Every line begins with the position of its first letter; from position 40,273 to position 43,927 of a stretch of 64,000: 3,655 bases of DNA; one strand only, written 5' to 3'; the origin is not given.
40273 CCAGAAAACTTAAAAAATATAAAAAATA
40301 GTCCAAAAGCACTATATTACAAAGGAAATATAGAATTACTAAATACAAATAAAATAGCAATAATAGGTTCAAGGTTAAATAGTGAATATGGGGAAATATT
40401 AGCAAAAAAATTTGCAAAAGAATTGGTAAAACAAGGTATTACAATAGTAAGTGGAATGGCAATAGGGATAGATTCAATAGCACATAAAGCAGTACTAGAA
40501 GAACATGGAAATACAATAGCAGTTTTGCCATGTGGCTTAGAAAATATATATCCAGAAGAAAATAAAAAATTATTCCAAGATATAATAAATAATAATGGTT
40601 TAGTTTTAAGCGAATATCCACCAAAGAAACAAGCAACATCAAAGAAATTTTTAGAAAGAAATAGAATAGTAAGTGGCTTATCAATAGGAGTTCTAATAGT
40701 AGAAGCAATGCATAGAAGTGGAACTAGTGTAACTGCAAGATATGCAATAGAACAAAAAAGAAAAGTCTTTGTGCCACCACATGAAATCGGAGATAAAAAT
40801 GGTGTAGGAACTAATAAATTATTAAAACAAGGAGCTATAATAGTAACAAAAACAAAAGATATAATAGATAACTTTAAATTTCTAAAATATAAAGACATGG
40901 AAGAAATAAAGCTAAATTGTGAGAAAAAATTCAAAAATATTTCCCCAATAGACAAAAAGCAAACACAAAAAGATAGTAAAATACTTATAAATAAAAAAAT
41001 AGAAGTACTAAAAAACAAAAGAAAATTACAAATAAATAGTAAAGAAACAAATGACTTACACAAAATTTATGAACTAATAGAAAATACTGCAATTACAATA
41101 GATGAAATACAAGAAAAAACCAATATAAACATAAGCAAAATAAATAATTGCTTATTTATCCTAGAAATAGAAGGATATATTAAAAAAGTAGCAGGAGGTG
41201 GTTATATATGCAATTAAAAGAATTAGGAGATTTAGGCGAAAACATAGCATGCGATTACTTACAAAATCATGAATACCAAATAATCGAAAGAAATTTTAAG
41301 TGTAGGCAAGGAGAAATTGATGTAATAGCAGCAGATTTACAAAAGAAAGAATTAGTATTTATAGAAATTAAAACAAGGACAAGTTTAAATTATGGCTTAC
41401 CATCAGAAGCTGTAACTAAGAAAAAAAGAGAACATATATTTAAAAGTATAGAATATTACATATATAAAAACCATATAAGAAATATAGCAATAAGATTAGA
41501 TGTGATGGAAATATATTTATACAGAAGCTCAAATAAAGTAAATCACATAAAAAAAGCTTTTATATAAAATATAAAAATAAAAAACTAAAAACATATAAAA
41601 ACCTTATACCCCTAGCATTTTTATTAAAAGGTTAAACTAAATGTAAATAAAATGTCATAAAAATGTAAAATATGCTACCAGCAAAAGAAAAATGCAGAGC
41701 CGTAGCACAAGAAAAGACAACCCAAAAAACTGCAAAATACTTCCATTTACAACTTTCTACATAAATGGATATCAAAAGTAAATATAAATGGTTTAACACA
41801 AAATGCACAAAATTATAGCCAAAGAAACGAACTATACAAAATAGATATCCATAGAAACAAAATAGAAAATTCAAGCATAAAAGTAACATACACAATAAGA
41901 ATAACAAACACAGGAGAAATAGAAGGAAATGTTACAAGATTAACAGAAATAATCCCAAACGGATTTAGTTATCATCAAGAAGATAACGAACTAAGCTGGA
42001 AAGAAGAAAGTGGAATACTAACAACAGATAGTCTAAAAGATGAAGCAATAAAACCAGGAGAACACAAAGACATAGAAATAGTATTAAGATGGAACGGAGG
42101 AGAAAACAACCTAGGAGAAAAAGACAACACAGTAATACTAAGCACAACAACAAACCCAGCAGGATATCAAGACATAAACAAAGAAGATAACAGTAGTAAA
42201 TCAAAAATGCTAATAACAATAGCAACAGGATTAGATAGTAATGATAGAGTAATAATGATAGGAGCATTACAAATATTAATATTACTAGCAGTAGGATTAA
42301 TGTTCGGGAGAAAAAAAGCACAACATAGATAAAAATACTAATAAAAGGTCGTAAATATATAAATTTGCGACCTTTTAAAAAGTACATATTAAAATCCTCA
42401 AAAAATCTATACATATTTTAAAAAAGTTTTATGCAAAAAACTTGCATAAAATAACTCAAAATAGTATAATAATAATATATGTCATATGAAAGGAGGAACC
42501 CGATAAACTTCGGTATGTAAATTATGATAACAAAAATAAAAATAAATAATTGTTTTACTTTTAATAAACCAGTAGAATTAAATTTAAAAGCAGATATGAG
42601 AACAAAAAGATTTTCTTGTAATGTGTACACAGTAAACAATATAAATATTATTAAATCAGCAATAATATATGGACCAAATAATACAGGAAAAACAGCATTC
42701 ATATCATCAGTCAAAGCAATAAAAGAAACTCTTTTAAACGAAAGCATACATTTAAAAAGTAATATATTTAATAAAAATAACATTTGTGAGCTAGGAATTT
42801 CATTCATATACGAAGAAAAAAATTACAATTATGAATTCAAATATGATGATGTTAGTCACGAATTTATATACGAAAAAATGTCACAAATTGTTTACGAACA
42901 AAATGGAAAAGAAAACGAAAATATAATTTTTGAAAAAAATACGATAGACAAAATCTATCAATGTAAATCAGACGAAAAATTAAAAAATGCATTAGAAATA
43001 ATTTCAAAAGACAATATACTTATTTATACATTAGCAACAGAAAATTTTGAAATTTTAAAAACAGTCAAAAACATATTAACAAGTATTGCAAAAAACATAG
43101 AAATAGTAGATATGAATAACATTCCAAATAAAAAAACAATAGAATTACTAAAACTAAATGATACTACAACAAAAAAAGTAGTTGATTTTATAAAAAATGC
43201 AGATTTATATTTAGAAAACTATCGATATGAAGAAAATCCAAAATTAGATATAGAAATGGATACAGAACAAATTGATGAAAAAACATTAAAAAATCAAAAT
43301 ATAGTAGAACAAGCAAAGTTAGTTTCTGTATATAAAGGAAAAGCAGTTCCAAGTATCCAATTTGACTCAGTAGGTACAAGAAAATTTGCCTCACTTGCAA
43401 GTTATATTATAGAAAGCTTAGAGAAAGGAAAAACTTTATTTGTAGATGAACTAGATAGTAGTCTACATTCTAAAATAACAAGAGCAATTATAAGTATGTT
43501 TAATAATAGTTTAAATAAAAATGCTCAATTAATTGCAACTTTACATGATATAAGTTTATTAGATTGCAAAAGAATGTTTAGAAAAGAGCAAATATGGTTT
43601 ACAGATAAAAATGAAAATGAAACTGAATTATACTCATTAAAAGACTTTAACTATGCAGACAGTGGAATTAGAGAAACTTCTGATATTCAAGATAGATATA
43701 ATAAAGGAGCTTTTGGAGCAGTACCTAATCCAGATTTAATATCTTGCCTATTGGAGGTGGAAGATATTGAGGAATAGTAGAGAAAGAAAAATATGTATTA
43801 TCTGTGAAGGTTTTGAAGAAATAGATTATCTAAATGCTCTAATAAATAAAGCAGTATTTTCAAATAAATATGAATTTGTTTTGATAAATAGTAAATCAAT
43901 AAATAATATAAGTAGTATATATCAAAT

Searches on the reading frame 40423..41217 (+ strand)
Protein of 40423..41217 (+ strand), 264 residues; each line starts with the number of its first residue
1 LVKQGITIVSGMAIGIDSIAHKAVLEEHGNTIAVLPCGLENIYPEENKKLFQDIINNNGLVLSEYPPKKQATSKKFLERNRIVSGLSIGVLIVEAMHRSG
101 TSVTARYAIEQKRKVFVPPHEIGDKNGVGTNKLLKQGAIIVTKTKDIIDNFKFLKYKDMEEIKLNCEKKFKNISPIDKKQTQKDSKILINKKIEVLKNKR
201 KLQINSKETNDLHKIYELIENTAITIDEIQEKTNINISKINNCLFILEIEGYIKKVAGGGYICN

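Call 8: search_protein_families(library=ncbifam, proteins=[window:40423-41217:+])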
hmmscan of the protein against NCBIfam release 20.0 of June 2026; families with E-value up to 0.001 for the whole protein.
window:40423-41217:+ (264 aa): 2 families
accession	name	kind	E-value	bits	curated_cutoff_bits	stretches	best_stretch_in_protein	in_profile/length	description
NF008007.0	PRK10736.1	equivalog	1.1e-55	189.4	495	1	2-153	134-285/374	DNA-protecting protein DprA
TIGR00732.1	dprA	equivalog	1.7e-54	184.4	191.15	1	2-150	71-219/220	DNA-processing protein DprA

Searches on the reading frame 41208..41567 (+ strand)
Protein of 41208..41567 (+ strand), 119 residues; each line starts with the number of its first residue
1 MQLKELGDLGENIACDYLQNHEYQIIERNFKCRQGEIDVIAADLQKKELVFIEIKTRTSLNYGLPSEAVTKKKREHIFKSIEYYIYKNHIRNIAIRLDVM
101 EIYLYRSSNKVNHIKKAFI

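Call 8: search_protein_families(library=ncbifam, proteins=[window:41208-41567:+])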
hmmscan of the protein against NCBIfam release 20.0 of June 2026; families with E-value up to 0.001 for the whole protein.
window:41208-41567:+ (119 aa): 23 families
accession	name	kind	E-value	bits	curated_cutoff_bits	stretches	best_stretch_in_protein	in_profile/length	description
NF009154.0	PRK12497.3-3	equivalog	1.2e-29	102.8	109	1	4-117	10-122/123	YraN family protein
NF011268.0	PRK14675.1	equivalog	5.5e-29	100.7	180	1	4-118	10-123/127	hypothetical protein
NF011274.0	PRK14681.1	equivalog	4.2e-27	94.9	207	1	3-118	42-158/158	hypothetical protein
NF011280.0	PRK14688.1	equivalog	1.9e-26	92.4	230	1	3-117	5-117/121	hypothetical protein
NF009150.0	PRK12497.1-3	equivalog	9e-25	87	81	1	4-118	6-117/118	YraN family protein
NF009153.0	PRK12497.3-1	equivalog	3.1e-24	85.5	171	1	5-114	11-121/125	YraN family protein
NF009152.0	PRK12497.2-4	equivalog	2e-21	76.2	111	1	4-102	8-101/114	YraN family protein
NF011273.0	PRK14680.1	equivalog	1e-19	70.8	199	1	4-118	6-118/134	hypothetical protein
NF011271.0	PRK14678.1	equivalog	3.2e-19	69.1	172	1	4-115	6-114/120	hypothetical protein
TIGR00252.1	TIGR00252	hypoth_equivalog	2.2e-17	63.2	69.05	1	3-118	6-119/123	YraN family protein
NF011267.0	PRK14674.1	equivalog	8.3e-16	58.3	232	1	4-100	5-100/133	hypothetical protein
NF011270.0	PRK14677.1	equivalog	1.5e-15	57.5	124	1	11-102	8-94/108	hypothetical protein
NF009151.0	PRK12497.1-5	equivalog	4.1e-15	56.2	124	1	6-118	16-122/126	YraN family protein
NF011276.0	PRK14683.1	equivalog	4.2e-15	56.3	150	1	5-118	14-119/122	hypothetical protein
NF011275.0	PRK14682.1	equivalog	1.8e-14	54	203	1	1-119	1-115/117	hypothetical protein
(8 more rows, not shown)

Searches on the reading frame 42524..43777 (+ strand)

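Call 8: search_protein_families(library=ncbifam, proteins=[window:42524-43777:+])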
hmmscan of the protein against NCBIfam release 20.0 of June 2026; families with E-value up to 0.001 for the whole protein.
window:42524-43777:+ (417 aa): 0 families

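Call 28: search_protein_families(library=pfam, proteins=[window:42524-43777:+])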
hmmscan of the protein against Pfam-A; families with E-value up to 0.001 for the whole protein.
window:42524-43777:+ (417 aa): 1 family
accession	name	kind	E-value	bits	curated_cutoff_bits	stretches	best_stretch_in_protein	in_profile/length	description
PF13304.12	AAA_21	-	1.6e-16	61.7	27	1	46-347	2-304/304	AAA domain, putative AbiEii toxin, Type IV TA system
